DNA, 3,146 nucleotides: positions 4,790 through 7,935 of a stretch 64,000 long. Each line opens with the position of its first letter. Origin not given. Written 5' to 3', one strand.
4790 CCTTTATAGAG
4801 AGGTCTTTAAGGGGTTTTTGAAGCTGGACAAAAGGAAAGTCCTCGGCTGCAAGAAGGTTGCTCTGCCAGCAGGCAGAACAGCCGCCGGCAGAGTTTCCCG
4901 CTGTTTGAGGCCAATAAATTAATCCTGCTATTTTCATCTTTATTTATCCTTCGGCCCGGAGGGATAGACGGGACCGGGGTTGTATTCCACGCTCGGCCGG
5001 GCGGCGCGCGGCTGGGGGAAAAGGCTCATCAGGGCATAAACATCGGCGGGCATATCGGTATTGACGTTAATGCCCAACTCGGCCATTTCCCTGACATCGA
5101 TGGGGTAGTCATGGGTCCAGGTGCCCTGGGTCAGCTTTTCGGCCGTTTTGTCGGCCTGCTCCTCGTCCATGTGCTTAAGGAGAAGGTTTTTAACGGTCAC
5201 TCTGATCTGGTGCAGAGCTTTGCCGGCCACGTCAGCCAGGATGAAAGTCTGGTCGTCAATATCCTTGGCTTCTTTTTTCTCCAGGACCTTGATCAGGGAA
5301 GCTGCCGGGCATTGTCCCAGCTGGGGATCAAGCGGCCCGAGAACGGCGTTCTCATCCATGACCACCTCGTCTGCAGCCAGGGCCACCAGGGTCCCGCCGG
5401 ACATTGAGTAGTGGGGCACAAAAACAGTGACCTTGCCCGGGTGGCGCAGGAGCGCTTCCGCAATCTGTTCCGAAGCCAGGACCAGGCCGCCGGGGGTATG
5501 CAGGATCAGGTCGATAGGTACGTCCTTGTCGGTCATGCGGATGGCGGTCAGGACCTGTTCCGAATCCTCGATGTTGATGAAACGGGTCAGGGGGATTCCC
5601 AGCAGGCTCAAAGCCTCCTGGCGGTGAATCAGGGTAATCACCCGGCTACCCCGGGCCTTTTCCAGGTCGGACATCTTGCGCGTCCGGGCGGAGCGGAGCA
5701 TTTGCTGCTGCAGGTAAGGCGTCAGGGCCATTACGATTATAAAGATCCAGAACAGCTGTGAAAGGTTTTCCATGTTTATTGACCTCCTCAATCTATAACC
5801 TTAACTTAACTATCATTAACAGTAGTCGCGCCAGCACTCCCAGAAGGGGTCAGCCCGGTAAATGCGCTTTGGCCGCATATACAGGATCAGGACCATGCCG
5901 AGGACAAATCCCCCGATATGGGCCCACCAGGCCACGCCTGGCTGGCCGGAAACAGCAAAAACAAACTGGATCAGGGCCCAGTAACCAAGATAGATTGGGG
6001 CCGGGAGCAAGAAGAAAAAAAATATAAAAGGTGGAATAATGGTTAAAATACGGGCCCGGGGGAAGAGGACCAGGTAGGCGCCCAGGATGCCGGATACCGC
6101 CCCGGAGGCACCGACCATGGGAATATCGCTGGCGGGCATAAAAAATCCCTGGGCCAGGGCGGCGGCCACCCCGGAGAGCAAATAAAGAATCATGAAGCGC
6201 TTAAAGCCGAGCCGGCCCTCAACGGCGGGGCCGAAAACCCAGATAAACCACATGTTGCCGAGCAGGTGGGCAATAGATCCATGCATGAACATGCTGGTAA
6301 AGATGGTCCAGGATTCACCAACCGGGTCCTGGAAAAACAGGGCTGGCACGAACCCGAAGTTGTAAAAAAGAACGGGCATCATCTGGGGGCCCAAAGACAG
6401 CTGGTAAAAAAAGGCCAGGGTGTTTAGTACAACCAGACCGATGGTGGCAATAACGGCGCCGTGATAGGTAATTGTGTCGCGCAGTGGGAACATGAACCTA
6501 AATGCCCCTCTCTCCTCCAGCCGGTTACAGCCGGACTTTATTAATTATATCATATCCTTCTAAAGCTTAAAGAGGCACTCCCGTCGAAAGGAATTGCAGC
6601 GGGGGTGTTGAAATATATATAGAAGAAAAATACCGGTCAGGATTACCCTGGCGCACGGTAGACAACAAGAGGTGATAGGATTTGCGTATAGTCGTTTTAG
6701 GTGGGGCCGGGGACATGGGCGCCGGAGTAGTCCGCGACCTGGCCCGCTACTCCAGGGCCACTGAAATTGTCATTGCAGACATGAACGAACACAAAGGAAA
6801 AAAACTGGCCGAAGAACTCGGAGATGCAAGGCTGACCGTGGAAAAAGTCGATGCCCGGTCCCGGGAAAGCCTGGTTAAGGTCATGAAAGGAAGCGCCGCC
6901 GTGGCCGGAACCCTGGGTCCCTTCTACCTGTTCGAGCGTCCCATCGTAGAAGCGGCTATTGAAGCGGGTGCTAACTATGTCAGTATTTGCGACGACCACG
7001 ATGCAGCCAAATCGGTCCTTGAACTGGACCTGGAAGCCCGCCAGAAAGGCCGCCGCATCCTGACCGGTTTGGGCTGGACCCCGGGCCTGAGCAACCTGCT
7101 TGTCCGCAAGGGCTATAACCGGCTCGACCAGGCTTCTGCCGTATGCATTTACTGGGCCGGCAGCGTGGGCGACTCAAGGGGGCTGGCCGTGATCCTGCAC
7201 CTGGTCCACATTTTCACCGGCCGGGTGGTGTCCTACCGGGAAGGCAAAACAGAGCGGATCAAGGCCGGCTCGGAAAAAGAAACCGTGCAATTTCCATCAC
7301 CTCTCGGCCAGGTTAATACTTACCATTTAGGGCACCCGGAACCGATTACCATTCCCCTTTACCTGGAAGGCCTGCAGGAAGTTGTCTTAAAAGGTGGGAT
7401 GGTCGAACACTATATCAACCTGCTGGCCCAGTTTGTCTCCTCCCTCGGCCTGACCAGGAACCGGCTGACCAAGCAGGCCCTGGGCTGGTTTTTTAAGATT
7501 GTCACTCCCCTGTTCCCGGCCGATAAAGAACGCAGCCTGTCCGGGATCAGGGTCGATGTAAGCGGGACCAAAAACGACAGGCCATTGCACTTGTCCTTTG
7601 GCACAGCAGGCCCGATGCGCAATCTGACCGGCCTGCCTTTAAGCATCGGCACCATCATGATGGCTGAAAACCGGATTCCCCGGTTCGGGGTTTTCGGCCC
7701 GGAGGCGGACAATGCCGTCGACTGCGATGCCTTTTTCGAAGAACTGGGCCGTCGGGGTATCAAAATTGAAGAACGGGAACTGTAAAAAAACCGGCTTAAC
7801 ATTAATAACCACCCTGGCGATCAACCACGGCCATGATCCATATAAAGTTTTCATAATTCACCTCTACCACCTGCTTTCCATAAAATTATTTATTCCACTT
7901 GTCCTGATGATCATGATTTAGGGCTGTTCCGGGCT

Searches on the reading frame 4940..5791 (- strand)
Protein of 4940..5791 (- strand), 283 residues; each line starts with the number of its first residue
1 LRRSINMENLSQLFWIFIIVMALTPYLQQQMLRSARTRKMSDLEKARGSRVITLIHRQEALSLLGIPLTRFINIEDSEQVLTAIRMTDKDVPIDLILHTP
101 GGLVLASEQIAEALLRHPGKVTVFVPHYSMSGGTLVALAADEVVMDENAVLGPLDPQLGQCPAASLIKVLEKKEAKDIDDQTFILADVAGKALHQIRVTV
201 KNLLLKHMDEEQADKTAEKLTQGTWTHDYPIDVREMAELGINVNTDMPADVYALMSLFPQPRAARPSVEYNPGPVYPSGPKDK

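Call 24: search_protein_families(library=ncbifam, max_evalue=1e-8, proteins=[window:4940-5791:-])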
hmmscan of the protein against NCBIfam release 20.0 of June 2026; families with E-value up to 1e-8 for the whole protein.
window:4940-5791:- (283 aa): 3 families
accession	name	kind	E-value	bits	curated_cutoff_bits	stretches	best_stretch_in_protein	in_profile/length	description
NF047768.1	Clp_like_SDH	equivalog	2e-127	424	250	1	13-272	1-260/260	SDH family Clp fold serine proteinase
NF045542.1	Clp_rel_HeadMat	equivalog_domain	8.2e-12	45.4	120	1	78-151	21-95/165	head maturation protease, ClpP-related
NF045540.1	scaf_prot_MCP1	exception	3.9e-09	35.8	475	1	78-159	18-99/652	ClpP-like prohead protease/major capsid protein fusion protein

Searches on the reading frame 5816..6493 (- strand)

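Call 45: search_protein_families(library=pfam, max_evalue=0.000001, proteins=[window:5816-6493:-])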
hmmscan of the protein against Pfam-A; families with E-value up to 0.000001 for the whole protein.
window:5816-6493:- (225 aa): 1 family
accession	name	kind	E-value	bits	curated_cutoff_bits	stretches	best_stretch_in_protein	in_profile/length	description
PF01694.28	Rhomboid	-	8.4e-39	133.5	22.6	1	59-207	2-141/143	Rhomboid domain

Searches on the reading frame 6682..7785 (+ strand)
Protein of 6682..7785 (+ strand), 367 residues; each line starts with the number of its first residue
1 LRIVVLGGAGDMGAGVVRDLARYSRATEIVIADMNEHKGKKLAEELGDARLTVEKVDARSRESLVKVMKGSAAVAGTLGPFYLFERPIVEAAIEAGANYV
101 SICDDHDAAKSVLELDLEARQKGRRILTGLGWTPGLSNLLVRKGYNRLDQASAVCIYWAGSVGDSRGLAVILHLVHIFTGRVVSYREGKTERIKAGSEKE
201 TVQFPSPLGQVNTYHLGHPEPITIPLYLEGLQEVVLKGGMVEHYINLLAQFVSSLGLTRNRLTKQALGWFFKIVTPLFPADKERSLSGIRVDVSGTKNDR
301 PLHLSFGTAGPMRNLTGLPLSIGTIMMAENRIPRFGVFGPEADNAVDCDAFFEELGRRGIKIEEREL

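Call 8: search_protein_families(library=ncbifam, proteins=[window:6682-7785:+])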
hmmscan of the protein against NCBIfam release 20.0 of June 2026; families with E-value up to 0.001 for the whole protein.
window:6682-7785:+ (367 aa): 7 families
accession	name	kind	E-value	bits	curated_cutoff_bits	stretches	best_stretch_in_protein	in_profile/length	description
NF005395.0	PRK06940.1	subfamily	2.4e-05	23.9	280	1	3-72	5-73/276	SDR family oxidoreductase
NF006121.0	PRK08265.1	subfamily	2.8e-05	23.7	294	1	4-76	11-80/263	short chain dehydrogenase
NF005474.0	PRK07074.1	equivalog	0.00012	21.9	361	1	3-77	6-78/259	SDR family oxidoreductase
NF053702.1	TrHdxCHCADhChcB1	equivalog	0.00038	19.9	400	1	4-63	8-69/250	trans-4-hydroxycyclohexanecarboxylate dehydrogenase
NF005067.0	PRK06484.1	equivalog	0.0005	18.7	713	1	4-76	277-346/524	short chain dehydrogenase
TIGR01035.1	hemA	equivalog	0.00064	18.8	209.55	1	4-61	183-239/416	glutamyl-tRNA reductase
TIGR01915.1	npdG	equivalog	0.00071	19.6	149.8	0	1-46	1-48/220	NADPH-dependent F420 reductase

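Call 9: search_protein_families(library=pfam, proteins=[window:6682-7785:+])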
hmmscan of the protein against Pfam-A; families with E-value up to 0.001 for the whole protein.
window:6682-7785:+ (367 aa): 6 families
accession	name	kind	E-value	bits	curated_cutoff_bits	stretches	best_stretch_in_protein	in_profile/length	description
PF03435.24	Sacchrp_dh_NADP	-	1.1e-15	58.6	25.1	1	3-123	1-125/129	Saccharopine dehydrogenase NADP binding domain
PF05368.20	NmrA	-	3.3e-06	27.3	27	1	2-96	4-98/298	NmrA-like family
PF16653.10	Sacchrp_dh_C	-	5.1e-06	27.2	31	1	180-360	62-265/265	Saccharopine dehydrogenase C-terminal domain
PF03807.23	F420_oxidored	-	8.1e-05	23.6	21.6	1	2-58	1-56/94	NADP oxidoreductase coenzyme F420-dependent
PF01488.26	Shikimate_DH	-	0.00027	21.4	24.3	1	4-57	15-67/138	Shikimate / quinate 5-dehydrogenase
PF01073.25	3Beta_HSD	-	0.00037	20.1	22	1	4-77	1-73/280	3-beta hydroxysteroid dehydrogenase/isomerase family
